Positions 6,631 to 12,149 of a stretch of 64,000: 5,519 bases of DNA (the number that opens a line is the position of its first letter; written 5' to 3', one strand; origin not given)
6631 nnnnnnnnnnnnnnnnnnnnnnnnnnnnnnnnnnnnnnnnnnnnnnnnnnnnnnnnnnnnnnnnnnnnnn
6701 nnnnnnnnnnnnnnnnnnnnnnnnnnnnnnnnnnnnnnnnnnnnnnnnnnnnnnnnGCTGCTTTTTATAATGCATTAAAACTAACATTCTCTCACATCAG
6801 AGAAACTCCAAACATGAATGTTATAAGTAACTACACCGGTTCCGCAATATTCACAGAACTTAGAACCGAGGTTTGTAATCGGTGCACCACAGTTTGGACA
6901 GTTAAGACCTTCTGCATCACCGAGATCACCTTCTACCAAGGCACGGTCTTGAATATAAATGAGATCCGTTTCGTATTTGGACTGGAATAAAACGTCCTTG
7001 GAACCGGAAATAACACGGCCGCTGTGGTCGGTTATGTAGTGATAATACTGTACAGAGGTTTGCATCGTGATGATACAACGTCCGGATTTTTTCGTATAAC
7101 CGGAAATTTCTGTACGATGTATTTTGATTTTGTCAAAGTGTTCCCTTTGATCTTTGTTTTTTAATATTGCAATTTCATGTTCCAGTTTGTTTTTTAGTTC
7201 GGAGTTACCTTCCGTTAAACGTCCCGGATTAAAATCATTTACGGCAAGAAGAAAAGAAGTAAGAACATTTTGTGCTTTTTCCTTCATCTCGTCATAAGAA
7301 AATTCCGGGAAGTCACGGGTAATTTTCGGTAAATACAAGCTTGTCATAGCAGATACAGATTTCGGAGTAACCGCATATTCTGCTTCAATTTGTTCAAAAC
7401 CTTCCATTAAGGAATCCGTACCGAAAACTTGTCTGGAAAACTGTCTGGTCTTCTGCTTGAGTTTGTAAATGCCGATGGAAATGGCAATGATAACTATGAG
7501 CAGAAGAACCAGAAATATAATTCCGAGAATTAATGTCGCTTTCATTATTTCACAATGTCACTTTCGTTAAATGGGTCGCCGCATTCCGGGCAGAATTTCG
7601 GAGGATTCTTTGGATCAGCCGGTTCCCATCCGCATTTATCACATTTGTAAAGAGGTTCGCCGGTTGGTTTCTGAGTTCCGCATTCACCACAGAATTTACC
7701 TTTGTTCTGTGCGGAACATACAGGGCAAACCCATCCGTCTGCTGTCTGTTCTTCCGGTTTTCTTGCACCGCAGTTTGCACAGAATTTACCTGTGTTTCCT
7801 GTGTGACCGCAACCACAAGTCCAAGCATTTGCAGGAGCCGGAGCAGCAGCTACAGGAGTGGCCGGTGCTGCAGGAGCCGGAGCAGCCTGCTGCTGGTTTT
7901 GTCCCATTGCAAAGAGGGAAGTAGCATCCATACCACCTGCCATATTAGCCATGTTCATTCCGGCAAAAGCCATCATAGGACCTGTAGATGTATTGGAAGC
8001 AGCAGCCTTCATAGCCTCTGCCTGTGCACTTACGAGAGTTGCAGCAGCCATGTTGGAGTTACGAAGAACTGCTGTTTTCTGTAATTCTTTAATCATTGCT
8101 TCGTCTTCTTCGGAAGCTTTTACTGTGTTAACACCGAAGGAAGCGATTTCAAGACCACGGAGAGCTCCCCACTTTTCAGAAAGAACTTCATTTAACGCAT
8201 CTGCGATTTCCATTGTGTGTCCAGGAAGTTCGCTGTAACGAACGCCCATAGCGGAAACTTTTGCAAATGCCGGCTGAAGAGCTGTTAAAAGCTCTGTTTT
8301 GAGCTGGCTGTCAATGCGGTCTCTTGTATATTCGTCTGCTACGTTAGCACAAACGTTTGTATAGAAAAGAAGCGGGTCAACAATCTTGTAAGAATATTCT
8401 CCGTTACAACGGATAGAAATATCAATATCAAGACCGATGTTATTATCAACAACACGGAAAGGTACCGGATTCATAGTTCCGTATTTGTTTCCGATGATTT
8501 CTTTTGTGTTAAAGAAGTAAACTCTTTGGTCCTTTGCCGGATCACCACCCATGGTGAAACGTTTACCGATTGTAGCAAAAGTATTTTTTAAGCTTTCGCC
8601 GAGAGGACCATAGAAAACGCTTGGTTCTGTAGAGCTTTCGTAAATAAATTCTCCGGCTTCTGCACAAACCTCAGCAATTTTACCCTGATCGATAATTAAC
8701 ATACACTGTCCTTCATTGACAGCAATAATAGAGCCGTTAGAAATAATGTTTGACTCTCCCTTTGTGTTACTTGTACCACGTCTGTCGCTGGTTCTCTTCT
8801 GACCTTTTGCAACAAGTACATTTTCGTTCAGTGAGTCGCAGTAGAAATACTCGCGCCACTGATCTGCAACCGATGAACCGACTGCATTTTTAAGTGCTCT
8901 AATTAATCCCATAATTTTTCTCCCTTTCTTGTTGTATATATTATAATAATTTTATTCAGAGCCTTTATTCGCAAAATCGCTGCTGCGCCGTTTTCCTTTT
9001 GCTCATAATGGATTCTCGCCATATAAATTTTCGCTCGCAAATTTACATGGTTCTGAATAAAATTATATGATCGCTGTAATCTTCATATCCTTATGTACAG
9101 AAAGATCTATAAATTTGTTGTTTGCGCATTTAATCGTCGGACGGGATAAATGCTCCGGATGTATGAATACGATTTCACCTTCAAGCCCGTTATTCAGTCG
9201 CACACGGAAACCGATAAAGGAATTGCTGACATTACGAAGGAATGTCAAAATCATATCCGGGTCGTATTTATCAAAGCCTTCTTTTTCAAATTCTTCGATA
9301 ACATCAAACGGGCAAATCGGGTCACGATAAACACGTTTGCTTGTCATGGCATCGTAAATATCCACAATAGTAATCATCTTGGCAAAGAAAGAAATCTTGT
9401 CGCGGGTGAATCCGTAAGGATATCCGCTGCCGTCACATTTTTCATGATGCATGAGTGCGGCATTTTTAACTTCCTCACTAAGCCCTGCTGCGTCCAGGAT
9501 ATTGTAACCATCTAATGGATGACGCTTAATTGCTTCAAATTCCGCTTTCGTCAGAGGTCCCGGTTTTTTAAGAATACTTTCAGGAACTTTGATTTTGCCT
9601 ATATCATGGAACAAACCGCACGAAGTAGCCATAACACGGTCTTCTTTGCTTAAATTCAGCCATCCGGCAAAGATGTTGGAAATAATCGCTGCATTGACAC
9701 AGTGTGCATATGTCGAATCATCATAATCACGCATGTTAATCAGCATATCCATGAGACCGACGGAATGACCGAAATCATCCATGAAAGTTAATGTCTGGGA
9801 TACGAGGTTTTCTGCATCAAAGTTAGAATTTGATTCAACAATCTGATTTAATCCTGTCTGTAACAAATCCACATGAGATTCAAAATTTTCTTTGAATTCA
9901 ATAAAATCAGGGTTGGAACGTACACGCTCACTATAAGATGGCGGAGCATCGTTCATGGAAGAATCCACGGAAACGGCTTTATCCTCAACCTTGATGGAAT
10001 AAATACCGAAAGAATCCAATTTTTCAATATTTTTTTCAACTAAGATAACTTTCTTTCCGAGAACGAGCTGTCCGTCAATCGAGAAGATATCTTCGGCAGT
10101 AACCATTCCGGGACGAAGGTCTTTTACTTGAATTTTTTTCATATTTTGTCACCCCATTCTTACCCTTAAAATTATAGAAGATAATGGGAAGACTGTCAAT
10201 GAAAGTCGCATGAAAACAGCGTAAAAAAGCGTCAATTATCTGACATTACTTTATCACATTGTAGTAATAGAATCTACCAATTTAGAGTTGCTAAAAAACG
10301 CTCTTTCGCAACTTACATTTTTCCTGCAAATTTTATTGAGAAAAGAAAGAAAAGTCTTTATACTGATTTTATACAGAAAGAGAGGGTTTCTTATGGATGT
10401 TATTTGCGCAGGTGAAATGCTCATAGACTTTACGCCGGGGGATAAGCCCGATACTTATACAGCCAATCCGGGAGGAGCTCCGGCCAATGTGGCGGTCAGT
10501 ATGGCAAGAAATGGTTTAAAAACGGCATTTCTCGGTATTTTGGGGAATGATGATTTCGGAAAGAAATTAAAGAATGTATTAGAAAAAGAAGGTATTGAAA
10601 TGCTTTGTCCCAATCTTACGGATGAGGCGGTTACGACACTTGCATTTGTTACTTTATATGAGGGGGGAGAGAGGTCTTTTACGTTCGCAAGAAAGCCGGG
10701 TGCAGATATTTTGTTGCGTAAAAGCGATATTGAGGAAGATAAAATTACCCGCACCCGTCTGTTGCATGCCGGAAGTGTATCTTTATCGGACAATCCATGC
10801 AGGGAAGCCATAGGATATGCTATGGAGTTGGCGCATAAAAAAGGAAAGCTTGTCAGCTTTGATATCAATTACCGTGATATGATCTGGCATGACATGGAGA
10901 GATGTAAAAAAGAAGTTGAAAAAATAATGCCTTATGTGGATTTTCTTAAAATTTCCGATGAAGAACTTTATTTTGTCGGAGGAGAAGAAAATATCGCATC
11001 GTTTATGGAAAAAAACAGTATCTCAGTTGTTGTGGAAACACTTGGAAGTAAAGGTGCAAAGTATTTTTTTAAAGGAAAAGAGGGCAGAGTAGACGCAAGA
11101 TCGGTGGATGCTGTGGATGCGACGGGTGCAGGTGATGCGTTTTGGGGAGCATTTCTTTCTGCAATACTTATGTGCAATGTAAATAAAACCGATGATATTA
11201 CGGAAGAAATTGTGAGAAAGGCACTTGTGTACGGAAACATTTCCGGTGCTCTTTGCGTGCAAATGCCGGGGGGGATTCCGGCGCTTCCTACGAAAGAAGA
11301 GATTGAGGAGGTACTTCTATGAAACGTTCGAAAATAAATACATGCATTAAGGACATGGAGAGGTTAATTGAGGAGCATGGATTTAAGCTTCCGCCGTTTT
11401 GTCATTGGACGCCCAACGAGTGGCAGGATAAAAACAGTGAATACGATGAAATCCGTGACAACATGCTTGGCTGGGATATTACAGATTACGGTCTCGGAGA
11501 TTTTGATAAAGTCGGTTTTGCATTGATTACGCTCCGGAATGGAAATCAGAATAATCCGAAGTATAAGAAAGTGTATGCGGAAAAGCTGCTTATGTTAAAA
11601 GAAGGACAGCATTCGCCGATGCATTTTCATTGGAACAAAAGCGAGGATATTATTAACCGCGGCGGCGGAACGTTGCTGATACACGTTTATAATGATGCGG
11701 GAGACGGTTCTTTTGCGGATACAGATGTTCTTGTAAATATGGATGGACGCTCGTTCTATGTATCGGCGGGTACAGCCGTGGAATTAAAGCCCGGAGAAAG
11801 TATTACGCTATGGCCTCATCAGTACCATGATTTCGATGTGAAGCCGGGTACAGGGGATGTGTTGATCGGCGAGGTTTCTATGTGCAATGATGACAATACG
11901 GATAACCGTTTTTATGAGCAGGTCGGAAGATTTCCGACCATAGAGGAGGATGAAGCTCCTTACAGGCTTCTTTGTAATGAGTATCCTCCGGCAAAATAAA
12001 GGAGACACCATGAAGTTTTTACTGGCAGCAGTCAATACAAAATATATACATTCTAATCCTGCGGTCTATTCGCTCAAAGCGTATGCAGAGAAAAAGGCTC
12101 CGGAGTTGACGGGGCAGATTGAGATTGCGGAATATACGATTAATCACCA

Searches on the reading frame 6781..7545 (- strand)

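Call 96: search_protein_families(library=pfam, proteins=[window:6781-7545:-], max_evalue=0.00001)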
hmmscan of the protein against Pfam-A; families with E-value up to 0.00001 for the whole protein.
window:6781-7545:- (254 aa): 1 family
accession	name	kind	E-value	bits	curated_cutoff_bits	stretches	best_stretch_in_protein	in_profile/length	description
PF04280.21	Tim44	-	6e-06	26.9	29.6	1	75-191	8-125/147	Tim44-like domain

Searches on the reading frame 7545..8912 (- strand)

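Call 96: search_protein_families(library=pfam, proteins=[window:7545-8912:-], max_evalue=0.00001)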
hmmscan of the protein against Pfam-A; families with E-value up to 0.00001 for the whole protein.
window:7545-8912:- (455 aa): 1 family
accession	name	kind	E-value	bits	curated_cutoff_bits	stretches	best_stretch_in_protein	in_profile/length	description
PF13421.11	Band_7_1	-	7.1e-18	65.4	24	1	55-276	9-205/211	SPFH domain-Band 7 family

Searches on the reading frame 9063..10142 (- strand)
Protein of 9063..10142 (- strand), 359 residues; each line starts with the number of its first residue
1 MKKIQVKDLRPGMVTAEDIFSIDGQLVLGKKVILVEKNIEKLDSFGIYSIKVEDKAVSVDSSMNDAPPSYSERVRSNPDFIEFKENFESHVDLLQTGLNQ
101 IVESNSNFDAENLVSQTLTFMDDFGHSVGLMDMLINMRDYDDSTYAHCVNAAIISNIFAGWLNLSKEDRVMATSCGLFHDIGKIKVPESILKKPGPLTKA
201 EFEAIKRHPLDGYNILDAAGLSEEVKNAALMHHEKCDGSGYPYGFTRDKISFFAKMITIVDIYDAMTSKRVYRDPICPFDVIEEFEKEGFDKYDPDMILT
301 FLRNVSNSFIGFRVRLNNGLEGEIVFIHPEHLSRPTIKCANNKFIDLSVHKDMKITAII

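Call 96: search_protein_families(library=pfam, proteins=[window:9063-10142:-], max_evalue=0.00001)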
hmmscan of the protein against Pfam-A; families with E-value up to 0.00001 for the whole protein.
window:9063-10142:- (359 aa): 2 families
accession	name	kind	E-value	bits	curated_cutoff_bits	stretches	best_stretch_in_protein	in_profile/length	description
PF13487.12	HD_5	-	6.9e-28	98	27.2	1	158-296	28-169/170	HD domain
PF01966.28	HD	-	2.2e-14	54.2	22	1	144-266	1-116/116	HD domain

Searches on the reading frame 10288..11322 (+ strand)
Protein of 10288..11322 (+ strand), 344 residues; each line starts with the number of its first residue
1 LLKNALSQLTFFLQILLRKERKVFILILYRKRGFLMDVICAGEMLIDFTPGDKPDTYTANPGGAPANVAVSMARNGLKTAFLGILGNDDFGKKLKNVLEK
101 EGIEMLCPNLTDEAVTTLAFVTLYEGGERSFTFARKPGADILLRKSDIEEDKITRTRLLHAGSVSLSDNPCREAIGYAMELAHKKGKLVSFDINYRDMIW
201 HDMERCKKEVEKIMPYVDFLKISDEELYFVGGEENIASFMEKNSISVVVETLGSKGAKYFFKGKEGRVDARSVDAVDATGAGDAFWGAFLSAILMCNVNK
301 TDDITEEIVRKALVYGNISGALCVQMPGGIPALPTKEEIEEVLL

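Call 96: search_protein_families(library=pfam, proteins=[window:10288-11322:+], max_evalue=0.00001)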
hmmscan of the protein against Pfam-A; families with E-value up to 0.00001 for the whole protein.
window:10288-11322:+ (344 aa): 1 family
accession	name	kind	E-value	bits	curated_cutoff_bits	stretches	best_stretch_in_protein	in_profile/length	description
PF00294.29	PfkB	-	9.8e-49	166.7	25.8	1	38-335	4-301/302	pfkB family carbohydrate kinase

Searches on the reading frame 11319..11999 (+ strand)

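Call 96: search_protein_families(library=pfam, proteins=[window:11319-11999:+], max_evalue=0.00001)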
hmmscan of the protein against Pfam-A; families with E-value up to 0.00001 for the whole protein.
window:11319-11999:+ (226 aa): 1 family
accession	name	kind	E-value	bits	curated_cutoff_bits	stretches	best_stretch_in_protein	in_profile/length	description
PF07385.18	Lyx_isomer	-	1.9e-102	341.6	20.8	1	1-222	1-222/222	D-lyxose isomerase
